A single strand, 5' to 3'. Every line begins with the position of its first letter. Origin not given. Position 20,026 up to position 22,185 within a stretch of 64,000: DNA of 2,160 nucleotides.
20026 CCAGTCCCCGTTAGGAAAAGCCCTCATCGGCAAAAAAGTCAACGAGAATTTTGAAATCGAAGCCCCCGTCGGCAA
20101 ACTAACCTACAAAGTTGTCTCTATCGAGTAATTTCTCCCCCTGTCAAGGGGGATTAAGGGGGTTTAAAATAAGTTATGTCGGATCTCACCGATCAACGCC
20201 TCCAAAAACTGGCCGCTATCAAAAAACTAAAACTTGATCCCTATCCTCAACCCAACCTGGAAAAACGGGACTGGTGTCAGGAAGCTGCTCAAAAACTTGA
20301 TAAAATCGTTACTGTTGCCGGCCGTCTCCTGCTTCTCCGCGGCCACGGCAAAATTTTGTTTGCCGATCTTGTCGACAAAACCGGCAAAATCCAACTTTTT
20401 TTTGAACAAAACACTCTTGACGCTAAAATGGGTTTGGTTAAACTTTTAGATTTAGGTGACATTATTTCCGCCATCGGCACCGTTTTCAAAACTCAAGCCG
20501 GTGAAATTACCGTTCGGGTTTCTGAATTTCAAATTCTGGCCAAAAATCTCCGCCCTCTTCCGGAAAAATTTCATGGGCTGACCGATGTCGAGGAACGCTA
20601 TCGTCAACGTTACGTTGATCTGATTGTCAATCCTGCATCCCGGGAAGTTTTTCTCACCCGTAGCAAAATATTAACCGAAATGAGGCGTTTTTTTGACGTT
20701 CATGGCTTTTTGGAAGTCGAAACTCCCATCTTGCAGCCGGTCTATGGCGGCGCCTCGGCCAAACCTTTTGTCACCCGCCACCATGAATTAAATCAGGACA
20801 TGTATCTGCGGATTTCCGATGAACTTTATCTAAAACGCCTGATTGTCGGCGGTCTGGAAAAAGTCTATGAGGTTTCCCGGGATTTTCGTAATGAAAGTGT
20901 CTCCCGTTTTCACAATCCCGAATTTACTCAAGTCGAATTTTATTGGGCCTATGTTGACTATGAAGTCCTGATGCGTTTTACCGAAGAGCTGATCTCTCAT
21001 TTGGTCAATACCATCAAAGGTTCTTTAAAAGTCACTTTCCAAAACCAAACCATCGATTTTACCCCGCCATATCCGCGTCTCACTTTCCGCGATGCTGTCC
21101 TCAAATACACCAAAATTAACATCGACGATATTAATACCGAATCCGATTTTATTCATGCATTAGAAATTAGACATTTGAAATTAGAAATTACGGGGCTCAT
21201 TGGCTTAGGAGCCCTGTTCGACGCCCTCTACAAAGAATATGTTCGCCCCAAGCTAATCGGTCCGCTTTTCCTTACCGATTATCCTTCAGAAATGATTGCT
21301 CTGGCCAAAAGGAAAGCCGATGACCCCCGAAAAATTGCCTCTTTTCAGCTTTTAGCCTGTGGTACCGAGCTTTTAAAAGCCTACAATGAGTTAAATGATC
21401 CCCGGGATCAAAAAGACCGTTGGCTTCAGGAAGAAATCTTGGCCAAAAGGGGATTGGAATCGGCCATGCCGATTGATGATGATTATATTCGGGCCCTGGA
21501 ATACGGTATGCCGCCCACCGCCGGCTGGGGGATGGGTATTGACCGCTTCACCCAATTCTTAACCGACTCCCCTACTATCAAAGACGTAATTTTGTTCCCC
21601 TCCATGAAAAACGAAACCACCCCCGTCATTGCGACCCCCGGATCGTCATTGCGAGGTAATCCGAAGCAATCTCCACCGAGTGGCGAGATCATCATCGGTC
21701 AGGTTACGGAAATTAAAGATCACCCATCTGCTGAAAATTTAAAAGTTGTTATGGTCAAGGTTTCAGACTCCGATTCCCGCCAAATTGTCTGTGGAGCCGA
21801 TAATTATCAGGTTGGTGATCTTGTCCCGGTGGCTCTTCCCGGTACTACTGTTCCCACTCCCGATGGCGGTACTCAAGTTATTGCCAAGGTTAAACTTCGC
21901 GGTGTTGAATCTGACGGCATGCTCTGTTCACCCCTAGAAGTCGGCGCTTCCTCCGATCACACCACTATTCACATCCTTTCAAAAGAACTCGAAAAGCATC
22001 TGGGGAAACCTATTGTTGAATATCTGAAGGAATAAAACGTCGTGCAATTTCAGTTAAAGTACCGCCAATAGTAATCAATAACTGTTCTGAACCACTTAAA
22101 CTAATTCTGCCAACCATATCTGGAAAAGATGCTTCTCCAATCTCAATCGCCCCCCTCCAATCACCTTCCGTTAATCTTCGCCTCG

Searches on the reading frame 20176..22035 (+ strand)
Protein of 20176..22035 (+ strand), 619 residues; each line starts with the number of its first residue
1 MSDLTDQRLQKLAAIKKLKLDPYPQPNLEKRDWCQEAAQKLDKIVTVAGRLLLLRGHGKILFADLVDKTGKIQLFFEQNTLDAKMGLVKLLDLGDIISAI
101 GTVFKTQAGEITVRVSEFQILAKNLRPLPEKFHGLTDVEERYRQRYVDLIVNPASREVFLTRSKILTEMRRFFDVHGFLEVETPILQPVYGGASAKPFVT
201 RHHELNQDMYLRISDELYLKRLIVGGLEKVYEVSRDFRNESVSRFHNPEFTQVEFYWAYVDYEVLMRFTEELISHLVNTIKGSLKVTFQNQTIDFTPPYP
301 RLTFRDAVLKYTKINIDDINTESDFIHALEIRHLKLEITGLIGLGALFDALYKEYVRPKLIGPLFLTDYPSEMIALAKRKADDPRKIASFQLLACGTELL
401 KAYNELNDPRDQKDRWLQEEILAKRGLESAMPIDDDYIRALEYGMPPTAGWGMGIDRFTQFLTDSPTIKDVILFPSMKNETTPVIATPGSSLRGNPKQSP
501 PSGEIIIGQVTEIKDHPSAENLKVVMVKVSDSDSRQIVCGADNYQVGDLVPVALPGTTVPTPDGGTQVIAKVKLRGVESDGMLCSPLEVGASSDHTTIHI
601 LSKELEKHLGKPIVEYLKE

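Call 17: search_protein_families(library=pfam, proteins=[window:20176-22035:+])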
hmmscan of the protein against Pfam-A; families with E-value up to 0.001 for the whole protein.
window:20176-22035:+ (619 aa): 4 families
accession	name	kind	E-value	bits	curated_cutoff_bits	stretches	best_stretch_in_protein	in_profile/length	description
PF00152.25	tRNA-synt_2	-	1.2e-83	281.2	25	1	138-477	2-307/308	tRNA synthetases class II (D, K and N)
PF01588.26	tRNA_bind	-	4.5e-15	56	27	1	505-600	1-84/96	Putative tRNA binding domain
PF01336.31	tRNA_anti-codon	-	7.9e-15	55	27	1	45-121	1-75/75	OB-fold nucleic acid binding domain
PF01409.25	tRNA-synt_2d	-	3.2e-06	27.2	19.8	1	232-298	107-172/246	tRNA synthetases class II core domain (F)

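Call 23: find_homologous_proteins(query=window:20176-22035:+, max_evalue=1e-30)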
Query window:20176-22035:+ (619 aa): 8000 proteins with E <= 1e-30 among 8000 candidates; the best 120 are listed.
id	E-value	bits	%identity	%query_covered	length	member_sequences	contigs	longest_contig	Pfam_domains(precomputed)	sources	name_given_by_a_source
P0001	0.0e+0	1147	82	100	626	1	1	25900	PF01409.26,PF01336.32,PF01588.27,PF00152.26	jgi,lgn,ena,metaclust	metaclust:\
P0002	0.0e+0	1146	82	100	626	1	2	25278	PF01409.26,PF01336.32,PF01588.27,PF00152.26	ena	-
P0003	0.0e+0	1146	82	100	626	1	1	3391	PF01409.26,PF01336.32,PF01588.27,PF00152.26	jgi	-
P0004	0.0e+0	1145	82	100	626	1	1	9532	PF01409.26,PF01336.32,PF01588.27,PF00152.26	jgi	-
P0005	0.0e+0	1145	82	100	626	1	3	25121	PF01409.26,PF01336.32,PF01588.27,PF00152.26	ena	-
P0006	0.0e+0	1145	82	100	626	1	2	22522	PF01409.26,PF01336.32,PF01588.27,PF00152.26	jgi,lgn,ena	-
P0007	0.0e+0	1145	82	100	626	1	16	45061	PF01409.26,PF01336.32,PF01588.27,PF00152.26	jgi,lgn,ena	-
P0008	0.0e+0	1145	81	100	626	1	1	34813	PF01409.26,PF01336.32,PF01588.27,PF00152.26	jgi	-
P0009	0.0e+0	1144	88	78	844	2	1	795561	PF03483.23,PF01409.26,PF01336.32,PF01588.27,PF00152.26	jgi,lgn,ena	-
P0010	0.0e+0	1143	82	100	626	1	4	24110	PF01409.26,PF01336.32,PF01588.27,PF00152.26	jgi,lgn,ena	-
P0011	0.0e+0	1143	81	100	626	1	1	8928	PF01409.26,PF01336.32,PF01588.27,PF00152.26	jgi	-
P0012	0.0e+0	1143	81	100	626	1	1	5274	PF01409.26,PF01336.32,PF01588.27,PF00152.26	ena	-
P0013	0.0e+0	1141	81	100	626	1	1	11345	PF01409.26,PF01336.32,PF01588.27,PF00152.26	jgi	-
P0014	0.0e+0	1103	81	100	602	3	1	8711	PF01409.26,PF01336.32,PF01588.27,PF00152.26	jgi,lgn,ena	-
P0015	0.0e+0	1076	79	99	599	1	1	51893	PF01409.26,PF01336.32,PF01588.27,PF00152.26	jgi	jgi:lysyl-tRNA synthetase class 2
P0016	5.2e-287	971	70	99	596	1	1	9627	PF01336.32,PF01588.27,PF00152.26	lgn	-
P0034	2.4e-275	933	67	100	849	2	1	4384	PF03483.23,PF01336.32,PF01588.27,PF00152.26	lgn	-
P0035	2.9e-275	932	68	100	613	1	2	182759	PF01409.26,PF01336.32,PF01588.27,PF00152.26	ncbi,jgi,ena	ncbi:MAG: lysine--tRNA ligase [Candidatus Shapirobacteria bacterium]|jgi:lysyl-tRNA synthetase class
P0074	8.2e-265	898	66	100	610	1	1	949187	PF01336.32,PF01588.27,PF00152.26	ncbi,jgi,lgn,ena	ncbi:MAG: lysine--tRNA ligase [Candidatus Shapirobacteria bacterium]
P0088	4.2e-261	886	64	100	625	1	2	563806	PF01336.32,PF01588.27,PF00152.26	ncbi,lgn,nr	ncbi:lysine--tRNA ligase [Candidatus Shapirobacteria bacterium]|nr:lysine--tRNA ligase [Candidatus S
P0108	5.0e-239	813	74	78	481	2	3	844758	PF01336.32,PF00152.26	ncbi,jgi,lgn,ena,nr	ncbi:MAG TPA: lysine--tRNA ligase [Candidatus Woesebacteria bacterium]|nr:lysine--tRNA ligase [Candi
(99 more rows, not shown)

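Call 28: find_encoding_contigs(protein=P0035, flank=10000, max_places=1)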
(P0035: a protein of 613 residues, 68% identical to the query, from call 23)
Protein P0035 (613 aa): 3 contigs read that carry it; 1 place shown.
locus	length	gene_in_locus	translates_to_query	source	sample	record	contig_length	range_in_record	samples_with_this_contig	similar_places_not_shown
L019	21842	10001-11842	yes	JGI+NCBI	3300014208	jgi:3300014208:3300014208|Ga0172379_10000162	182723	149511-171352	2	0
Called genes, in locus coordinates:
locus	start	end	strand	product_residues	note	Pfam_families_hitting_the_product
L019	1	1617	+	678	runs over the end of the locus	-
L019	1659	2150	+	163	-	-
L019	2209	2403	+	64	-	-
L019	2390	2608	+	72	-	-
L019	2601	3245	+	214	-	-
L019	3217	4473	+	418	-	PF01541:GIY-YIG, PF02151:UVR, PF08459:UvrC_RNaseH_dom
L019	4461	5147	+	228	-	PF00535:Glycos_transf_2, PF10111:Glyco_tranf_2_2 (weak), PF13641:Glyco_tranf_2_3, PF12804:NTP_transf_3 (weak)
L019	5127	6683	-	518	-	PF04073:tRNA_edit, PF00579:tRNA-synt_1b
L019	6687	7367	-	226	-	PF01177:Asp_Glu_race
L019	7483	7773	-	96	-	-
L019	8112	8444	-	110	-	-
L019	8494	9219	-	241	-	PF04203:Sortase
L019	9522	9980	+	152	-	PF03449:GreA_GreB_N (weak), PF01272:GreA_GreB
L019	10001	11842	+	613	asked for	PF01409:tRNA-synt_2d (faint), PF01336:tRNA_anti-codon, PF00152:tRNA-synt_2, PF01588:tRNA_bind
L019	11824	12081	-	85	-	PF03144:GTP_EFTU_D2 (weak)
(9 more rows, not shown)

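Call 29: find_encoding_contigs(protein=P0016, flank=10000, max_places=1)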
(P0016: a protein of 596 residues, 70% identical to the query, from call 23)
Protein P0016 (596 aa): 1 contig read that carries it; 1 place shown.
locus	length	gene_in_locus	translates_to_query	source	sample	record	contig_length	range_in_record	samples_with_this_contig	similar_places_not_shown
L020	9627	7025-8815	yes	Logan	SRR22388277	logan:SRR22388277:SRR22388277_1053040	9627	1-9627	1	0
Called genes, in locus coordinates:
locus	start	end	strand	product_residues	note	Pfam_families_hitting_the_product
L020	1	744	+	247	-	?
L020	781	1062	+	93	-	-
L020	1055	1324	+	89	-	PF15738:YafQ_toxin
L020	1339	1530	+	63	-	-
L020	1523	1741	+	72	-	-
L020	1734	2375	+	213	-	-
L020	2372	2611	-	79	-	-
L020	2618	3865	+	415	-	PF01541:GIY-YIG, PF27096:UvrC_M (weak), PF08459:UvrC_RNaseH_dom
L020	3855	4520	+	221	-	PF00535:Glycos_transf_2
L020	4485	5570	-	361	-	PF00579:tRNA-synt_1b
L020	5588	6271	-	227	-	PF04203:Sortase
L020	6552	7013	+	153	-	PF03449:GreA_GreB_N, PF01272:GreA_GreB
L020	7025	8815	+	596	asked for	PF01336:tRNA_anti-codon, PF00152:tRNA-synt_2, PF01588:tRNA_bind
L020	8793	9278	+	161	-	-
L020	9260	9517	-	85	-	PF03144:GTP_EFTU_D2 (weak)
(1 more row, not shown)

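Call 30: find_encoding_contigs(protein=P0007, flank=10000, max_places=1)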
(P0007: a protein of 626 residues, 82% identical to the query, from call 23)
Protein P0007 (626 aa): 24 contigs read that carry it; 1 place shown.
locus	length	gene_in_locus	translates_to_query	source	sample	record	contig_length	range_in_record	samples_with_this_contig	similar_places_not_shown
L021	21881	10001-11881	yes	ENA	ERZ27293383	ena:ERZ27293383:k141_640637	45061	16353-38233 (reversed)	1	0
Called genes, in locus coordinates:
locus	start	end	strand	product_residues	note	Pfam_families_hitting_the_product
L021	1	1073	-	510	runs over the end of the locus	PF13541:ChlI, PF01078:Mg_chelatase, PF00493:MCM (faint), PF07728:AAA_5 (faint), PF13335:Mg_chelatase_C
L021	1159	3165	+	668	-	PF00270:DEAD (faint), PF04851:ResIII, PF17757:UvrB_inter, PF27431:UvrB_3rd, PF00271:Helicase_C, PF12344:UvrB, PF02151:UVR (weak)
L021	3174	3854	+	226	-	PF00106:adh_short, PF01370:Epimerase (weak), PF08659:KR, PF13561:adh_short_C2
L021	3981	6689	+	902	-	PF00005:ABC_tran (faint), PF02463:SMC_N (faint), PF13175:AAA_15 (faint), PF13191:AAA_16 (faint), PF13304:AAA_21 (faint), PF13555:AAA_29 (faint), PF20703:nSTAND1 (faint), PF17760:UvrA_inter, +1 more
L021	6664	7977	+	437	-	PF01541:GIY-YIG, PF08459:UvrC_RNaseH_dom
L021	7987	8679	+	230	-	PF00535:Glycos_transf_2, PF10111:Glyco_tranf_2_2 (weak), PF13641:Glyco_tranf_2_3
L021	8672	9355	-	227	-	PF04203:Sortase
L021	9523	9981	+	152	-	PF03449:GreA_GreB_N, PF01272:GreA_GreB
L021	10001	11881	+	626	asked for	PF01336:tRNA_anti-codon, PF00152:tRNA-synt_2, PF01409:tRNA-synt_2d (faint), PF01588:tRNA_bind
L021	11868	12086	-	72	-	-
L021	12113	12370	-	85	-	-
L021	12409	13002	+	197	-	-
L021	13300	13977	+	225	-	PF00702:Hydrolase, PF12710:HAD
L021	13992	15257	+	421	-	PF02403:Seryl_tRNA_N, PF00587:tRNA-synt_2b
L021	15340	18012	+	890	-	PF07517:SecA_DEAD, PF01043:SecA_PP_bind, PF21090:P-loop_SecA, PF07516:SecA_SW, PF02810:SEC-C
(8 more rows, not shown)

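Call 31: find_encoding_contigs(protein=P0074, flank=10000, max_places=1)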
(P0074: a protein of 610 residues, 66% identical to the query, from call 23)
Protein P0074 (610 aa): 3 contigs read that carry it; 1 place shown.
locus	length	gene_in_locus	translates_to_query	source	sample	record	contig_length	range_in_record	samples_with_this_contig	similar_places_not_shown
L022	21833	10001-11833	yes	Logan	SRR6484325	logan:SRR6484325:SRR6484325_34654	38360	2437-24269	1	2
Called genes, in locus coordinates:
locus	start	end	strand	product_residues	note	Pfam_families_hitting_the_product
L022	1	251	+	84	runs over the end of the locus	-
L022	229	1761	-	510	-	PF13541:ChlI, PF01078:Mg_chelatase, PF07728:AAA_5 (faint), PF00493:MCM (weak), PF13335:Mg_chelatase_C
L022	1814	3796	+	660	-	PF00270:DEAD (faint), PF04851:ResIII, PF17757:UvrB_inter, PF27431:UvrB_3rd, PF00271:Helicase_C, PF12344:UvrB, PF02151:UVR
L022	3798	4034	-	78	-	-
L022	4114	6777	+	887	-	PF00005:ABC_tran (faint), PF02463:SMC_N (faint), PF13555:AAA_29 (faint), PF17760:UvrA_inter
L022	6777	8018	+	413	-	PF01541:GIY-YIG, PF08459:UvrC_RNaseH_dom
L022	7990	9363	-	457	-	PF13328:HD_4, PF01966:HD (weak), PF04607:RelA_SpoT, PF02824:TGS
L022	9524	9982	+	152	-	PF01272:GreA_GreB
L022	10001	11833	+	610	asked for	PF01336:tRNA_anti-codon, PF00152:tRNA-synt_2, PF01588:tRNA_bind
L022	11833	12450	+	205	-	PF00300:His_Phos_1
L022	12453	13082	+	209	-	PF00293:NUDIX (weak)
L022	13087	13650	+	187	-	-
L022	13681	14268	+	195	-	-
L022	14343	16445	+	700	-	PF07602:DUF1565, PF22842:Pel9A-like_beta_helix, PF24517:CBM96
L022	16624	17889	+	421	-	PF02403:Seryl_tRNA_N, PF00587:tRNA-synt_2b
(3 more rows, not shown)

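Call 32: find_encoding_contigs(protein=P0088, flank=10000, max_places=1)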
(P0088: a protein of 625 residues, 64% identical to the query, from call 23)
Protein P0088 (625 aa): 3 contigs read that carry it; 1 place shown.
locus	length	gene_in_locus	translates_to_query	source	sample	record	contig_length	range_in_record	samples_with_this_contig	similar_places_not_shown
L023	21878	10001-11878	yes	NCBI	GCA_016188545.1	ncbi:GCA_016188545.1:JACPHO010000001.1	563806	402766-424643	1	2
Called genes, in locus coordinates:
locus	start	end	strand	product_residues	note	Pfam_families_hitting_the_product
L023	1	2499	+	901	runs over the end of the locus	PF00005:ABC_tran (faint), PF02463:SMC_N (faint), PF13555:AAA_29 (faint), PF00684:DnaJ_CXXCXGXG (faint), PF17760:UvrA_inter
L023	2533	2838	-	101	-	-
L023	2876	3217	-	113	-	-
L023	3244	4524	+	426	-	PF01541:GIY-YIG, PF27096:UvrC_M (weak), PF08459:UvrC_RNaseH_dom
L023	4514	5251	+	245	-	PF13506:Glyco_transf_21 (faint), PF13641:Glyco_tranf_2_3, PF00535:Glycos_transf_2, PF10111:Glyco_tranf_2_2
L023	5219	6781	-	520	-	PF04073:tRNA_edit, PF00579:tRNA-synt_1b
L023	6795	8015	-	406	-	-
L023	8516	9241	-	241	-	PF04203:Sortase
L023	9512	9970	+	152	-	PF03449:GreA_GreB_N (weak), PF01272:GreA_GreB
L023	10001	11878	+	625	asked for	PF01336:tRNA_anti-codon, PF00152:tRNA-synt_2, PF01588:tRNA_bind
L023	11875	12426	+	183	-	-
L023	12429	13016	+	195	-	-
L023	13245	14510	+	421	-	PF02403:Seryl_tRNA_N, PF00587:tRNA-synt_2b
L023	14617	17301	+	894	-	PF07517:SecA_DEAD, PF01043:SecA_PP_bind, PF21090:P-loop_SecA, PF07516:SecA_SW, PF02810:SEC-C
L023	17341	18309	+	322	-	PF02661:Fic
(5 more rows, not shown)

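Call 33: find_encoding_contigs(protein=P0108, flank=10000, max_places=1)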
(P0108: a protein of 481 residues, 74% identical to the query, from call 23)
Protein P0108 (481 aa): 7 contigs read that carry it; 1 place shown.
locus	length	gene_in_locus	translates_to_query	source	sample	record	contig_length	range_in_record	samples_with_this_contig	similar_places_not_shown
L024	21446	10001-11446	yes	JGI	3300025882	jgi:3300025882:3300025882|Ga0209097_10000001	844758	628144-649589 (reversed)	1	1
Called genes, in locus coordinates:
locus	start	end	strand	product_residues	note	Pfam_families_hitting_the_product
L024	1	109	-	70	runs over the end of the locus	-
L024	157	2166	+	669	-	PF00270:DEAD (faint), PF04851:ResIII, PF17757:UvrB_inter, PF27431:UvrB_3rd, PF00271:Helicase_C, PF12344:UvrB, PF02151:UVR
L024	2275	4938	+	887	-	PF00005:ABC_tran (faint), PF02463:SMC_N (faint), PF13555:AAA_29 (faint), PF20703:nSTAND1 (faint), PF17760:UvrA_inter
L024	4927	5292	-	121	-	-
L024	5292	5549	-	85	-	-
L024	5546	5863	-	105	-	-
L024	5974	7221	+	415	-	PF01541:GIY-YIG, PF08459:UvrC_RNaseH_dom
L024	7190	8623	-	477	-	PF13328:HD_4, PF01966:HD (weak), PF04607:RelA_SpoT, PF02824:TGS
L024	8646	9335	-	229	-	PF04203:Sortase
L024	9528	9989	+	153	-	PF03449:GreA_GreB_N (weak), PF01272:GreA_GreB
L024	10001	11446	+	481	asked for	PF01336:tRNA_anti-codon, PF00152:tRNA-synt_2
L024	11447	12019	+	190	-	-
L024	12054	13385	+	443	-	PF02403:Seryl_tRNA_N, PF00587:tRNA-synt_2b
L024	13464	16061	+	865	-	PF07517:SecA_DEAD, PF01043:SecA_PP_bind, PF21090:P-loop_SecA, PF07516:SecA_SW, PF02810:SEC-C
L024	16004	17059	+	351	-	PF01368:DHH, PF02272:DHHA1 (weak)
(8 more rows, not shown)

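Call 57: find_encoding_contigs(protein=P0034, flank=10000, max_places=1)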
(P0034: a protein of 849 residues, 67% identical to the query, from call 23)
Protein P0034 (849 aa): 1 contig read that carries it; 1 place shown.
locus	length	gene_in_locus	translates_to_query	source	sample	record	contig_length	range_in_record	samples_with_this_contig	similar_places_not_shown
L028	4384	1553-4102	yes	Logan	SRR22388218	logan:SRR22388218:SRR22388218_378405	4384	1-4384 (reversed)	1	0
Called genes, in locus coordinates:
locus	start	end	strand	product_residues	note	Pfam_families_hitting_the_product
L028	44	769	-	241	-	PF04203:Sortase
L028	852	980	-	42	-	-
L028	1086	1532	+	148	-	PF03449:GreA_GreB_N (weak), PF01272:GreA_GreB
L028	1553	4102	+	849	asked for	PF01336:tRNA_anti-codon, PF00152:tRNA-synt_2, PF01588:tRNA_bind, PF03483:B3_4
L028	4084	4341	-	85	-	PF03144:GTP_EFTU_D2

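Call 68: predict_structure(alignment_id=A1)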
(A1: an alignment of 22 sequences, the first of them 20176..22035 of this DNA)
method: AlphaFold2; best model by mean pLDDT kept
length: 619 residues; sequences in the alignment: 22
mean_pLDDT: 69.3   pTM: 0.45
mean pLDDT of the five models: 69.3, 64.8, 64.6, 60.8, 60.3
residues with pLDDT >= 90: 151; 70-90: 223; 50-70: 77; < 50: 168
segments of 3 or more residues with pLDDT < 50: 128-151, 179-251, 407-413, 426-447, 470-502
pLDDT, mean of each block of 10 residues (from residue 1): 60 72 72 91 93 69 87 89 81 83 85 91 60 37 43 63 71 62 29 29 41 33 22 23 28 57 81 91 88 91 93 91 91 87 82 90 90 70 82 83 59 49 45 35 46 71 67 39 31 29 79 90 92 89 93 89 84 85 91 89 89 77
secondary structure, 60 per line:
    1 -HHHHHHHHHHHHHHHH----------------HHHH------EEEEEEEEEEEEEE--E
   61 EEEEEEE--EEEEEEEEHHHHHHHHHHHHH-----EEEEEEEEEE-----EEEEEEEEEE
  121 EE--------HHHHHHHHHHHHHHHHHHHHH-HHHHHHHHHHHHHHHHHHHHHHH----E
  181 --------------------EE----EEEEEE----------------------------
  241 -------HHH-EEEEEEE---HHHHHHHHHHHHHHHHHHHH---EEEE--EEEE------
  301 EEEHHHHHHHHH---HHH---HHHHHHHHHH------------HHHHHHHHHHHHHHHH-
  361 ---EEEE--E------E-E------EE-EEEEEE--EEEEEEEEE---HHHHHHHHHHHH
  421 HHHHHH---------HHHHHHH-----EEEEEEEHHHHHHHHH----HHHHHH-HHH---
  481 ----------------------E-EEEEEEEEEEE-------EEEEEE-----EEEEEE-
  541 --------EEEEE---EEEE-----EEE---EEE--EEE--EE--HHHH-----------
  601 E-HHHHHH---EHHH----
elements in order: H2-17 H34-37 E44-57 E60-67 E70-77 H78-90 E96-105 E111-122 H131-151 H153-175 E207-212 E252-258 H262-281 E285-288 E291-294 E301-303 H304-312 H322-331 H344-359 E364-367 E389-394 E397-405 H409-426 H436-442 E448-454 H455-463 H468-473 E505-515 E523-528 E534-539 E549-553 E557-560 E566-568 E572-574 E577-579 H586-589 H603-608
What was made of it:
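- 21159..21190 (+): Heptamer array in lysS. Units are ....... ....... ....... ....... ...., encoding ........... The TTG codon replaces the TAG that a perfect array would give. The peptide (residues 329-339) spans the end of helix 322-331 and the 332-343 coil of the LysRS model, with local pLDDT 82-91 (call 68).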
